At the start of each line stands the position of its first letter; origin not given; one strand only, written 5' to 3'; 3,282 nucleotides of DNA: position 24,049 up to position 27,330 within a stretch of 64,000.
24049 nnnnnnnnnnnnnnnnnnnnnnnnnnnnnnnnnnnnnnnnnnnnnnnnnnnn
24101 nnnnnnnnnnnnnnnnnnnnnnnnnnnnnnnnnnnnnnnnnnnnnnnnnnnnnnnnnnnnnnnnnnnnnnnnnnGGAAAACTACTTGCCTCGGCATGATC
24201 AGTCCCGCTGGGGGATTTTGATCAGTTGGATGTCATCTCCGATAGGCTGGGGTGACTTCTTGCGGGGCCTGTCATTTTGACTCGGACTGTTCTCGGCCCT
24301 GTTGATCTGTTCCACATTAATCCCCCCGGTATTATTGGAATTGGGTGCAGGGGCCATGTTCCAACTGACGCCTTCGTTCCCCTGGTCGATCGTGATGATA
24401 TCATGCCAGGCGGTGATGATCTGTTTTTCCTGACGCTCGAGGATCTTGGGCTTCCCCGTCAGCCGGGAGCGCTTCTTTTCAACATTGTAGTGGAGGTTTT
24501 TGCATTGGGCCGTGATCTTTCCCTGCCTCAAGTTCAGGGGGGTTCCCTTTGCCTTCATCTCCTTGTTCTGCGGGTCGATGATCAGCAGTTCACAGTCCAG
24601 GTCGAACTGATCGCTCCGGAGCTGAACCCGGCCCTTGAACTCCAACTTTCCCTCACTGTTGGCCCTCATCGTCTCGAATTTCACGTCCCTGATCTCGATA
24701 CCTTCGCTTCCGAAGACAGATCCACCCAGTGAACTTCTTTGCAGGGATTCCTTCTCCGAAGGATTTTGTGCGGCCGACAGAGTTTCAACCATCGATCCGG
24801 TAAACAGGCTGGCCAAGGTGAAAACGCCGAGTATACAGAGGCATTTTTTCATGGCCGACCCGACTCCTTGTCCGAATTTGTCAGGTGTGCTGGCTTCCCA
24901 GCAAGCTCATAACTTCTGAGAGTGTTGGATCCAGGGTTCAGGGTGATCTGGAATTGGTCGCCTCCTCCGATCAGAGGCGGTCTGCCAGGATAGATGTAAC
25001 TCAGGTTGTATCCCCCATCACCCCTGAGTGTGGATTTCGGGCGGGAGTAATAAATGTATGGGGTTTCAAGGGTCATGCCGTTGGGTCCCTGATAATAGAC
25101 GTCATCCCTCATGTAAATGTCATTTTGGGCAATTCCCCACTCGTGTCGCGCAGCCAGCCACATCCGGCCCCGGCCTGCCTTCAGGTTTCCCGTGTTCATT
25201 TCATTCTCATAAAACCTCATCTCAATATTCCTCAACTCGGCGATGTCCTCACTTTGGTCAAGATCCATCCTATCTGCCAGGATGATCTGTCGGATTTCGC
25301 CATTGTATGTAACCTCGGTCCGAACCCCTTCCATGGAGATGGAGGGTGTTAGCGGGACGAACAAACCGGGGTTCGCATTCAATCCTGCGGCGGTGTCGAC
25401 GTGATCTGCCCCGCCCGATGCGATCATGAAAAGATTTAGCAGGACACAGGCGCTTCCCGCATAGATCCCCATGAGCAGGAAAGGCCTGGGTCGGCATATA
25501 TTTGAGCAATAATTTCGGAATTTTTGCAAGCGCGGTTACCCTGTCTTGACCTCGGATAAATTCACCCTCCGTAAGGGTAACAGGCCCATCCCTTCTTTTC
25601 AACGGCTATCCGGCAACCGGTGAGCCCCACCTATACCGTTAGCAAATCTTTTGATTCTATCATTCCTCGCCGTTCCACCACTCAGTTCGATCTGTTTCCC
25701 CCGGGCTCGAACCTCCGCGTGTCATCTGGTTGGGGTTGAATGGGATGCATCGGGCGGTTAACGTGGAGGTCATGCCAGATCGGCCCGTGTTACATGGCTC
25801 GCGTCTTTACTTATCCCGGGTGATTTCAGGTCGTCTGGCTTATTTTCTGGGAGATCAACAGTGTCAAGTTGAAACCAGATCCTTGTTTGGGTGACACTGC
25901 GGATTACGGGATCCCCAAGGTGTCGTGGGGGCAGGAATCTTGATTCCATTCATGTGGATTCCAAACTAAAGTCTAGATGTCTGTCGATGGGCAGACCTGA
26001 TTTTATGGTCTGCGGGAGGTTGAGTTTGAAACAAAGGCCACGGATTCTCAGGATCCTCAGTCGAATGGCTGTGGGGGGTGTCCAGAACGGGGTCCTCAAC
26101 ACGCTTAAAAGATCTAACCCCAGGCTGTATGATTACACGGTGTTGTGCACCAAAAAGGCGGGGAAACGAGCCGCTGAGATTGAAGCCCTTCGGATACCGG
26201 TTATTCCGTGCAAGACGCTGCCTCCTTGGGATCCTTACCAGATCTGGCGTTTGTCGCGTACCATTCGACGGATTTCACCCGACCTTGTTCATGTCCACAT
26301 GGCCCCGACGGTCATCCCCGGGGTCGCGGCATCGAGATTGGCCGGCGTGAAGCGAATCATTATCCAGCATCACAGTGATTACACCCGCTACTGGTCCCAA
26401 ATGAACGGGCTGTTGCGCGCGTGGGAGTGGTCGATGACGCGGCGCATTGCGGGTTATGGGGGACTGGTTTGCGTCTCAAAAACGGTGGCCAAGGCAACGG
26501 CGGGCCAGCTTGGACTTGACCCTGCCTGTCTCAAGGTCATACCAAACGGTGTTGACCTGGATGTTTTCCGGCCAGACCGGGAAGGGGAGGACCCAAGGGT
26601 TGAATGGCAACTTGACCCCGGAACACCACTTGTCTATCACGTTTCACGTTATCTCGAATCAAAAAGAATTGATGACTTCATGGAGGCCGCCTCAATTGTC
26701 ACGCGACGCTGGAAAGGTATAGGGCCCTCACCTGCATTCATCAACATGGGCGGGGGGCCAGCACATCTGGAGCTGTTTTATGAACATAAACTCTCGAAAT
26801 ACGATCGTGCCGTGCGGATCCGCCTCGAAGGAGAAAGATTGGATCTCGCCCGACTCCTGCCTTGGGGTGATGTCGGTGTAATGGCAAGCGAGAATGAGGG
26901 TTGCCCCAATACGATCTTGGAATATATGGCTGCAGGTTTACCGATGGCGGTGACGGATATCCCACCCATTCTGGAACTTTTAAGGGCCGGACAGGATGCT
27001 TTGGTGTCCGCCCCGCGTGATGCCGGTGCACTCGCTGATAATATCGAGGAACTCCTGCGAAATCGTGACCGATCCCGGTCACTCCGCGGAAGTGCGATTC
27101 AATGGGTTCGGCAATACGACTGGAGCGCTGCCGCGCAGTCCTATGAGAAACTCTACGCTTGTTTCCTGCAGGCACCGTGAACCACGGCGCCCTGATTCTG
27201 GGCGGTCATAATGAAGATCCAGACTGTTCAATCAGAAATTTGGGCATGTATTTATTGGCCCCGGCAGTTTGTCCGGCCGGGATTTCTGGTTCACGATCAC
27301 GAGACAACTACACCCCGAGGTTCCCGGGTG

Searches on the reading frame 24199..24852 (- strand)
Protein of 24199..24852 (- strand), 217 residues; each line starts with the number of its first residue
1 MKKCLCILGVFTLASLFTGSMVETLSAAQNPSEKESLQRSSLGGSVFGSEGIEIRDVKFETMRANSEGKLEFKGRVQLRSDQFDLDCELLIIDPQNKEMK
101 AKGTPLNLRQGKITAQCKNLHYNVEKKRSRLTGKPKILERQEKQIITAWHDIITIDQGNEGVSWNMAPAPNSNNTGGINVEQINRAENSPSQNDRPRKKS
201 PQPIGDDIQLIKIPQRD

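Call 21: search_protein_families(library=pfam, proteins=[window:24199-24852:-], max_evalue=0.001)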
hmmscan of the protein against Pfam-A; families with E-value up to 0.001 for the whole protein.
window:24199-24852:- (217 aa): 1 family
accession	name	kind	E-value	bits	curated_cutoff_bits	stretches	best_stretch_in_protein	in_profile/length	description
PF03968.19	LptD_N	-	0.00034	21.3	20.4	1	66-148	12-102/113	LptA/(LptD N-terminal domain) LPS transport protein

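Call 50: find_encoding_contigs(protein=window:24199-24852:-, flank=10000, max_places=5)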
Protein window:24199-24852:- (217 aa): 2 contigs read that carry it; 2 places shown.
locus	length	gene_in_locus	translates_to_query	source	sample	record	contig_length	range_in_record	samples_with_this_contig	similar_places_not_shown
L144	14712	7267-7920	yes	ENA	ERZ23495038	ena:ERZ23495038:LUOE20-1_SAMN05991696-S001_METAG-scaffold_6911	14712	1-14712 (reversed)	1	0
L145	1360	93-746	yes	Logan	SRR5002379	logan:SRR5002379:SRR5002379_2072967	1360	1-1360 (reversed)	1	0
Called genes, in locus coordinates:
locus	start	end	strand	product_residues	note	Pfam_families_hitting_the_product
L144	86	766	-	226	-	PF01618:MotA_ExbB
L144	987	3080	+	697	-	PF16177:ACAS_N, PF00501:AMP-binding, PF13193:AMP-binding_C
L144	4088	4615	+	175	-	PF01467:CTP_transf_like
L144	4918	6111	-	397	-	PF13439:Glyco_transf_4, PF13477:Glyco_trans_4_2 (weak), PF13579:Glyco_trans_4_4, PF00534:Glycos_transf_1, PF13692:Glyco_trans_1_4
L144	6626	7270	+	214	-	-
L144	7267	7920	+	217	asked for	-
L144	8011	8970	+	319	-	PF01073:3Beta_HSD, PF01370:Epimerase, PF02719:Polysacc_synt_2, PF04321:RmlD_sub_bind (weak), PF16363:GDP_Man_Dehyd, PF07993:NAD_binding_4 (weak)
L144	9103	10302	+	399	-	PF01264:Chorismate_synt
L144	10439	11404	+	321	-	PF00535:Glycos_transf_2, PF13641:Glyco_tranf_2_3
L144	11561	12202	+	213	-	PF25084:LbH_EIF2B (weak), PF00132:Hexapep, PF25087:GMPPB_C (weak), PF14602:Hexapep_2 (weak), PF00132:Hexapep, PF14602:Hexapep_2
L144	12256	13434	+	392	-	PF01041:DegT_DnrJ_EryC1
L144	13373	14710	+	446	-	?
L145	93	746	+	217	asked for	-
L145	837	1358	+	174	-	?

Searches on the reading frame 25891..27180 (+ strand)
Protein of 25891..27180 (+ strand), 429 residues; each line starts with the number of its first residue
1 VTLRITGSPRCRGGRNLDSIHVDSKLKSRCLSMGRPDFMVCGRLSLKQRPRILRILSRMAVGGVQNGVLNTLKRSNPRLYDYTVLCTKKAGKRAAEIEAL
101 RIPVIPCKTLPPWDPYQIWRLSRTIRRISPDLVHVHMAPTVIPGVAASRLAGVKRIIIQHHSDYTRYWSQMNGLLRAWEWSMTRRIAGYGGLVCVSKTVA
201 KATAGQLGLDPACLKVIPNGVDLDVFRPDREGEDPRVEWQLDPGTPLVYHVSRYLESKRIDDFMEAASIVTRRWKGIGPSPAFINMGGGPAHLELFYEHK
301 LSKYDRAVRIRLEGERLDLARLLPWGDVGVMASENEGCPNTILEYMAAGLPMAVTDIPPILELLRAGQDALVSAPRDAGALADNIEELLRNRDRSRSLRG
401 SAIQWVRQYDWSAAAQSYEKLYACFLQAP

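Call 21: search_protein_families(library=pfam, proteins=[window:25891-27180:+], max_evalue=0.001)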
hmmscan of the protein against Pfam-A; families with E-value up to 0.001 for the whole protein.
window:25891-27180:+ (429 aa): 6 families
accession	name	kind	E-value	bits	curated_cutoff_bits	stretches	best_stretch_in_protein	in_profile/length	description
PF13439.12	Glyco_transf_4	-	1.6e-27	97.1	28.5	1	61-224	1-169/170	Glycosyltransferase Family 4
PF13692.12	Glyco_trans_1_4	-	1.1e-19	71.6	27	1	246-391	2-142/142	Glycosyl transferases group 1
PF00534.26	Glycos_transf_1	-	6.1e-17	62.1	26.4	1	237-402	7-169/172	Glycosyl transferases group 1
PF13579.12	Glyco_trans_4_4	-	1.6e-15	58.3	29.7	1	62-220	1-158/158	Glycosyl transferase 4-like domain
PF13477.12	Glyco_trans_4_2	-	1.8e-07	31.9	23.4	1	79-168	24-115/139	Glycosyl transferase 4-like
PF13524.12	Glyco_trans_1_2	-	0.00048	20.5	25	1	334-416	59-140/144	Glycosyl transferase-like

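Call 49: find_encoding_contigs(protein=window:25891-27180:+, flank=10000, max_places=5)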
Protein window:25891-27180:+ (429 aa): no gene with exactly this product is on record in the collection.
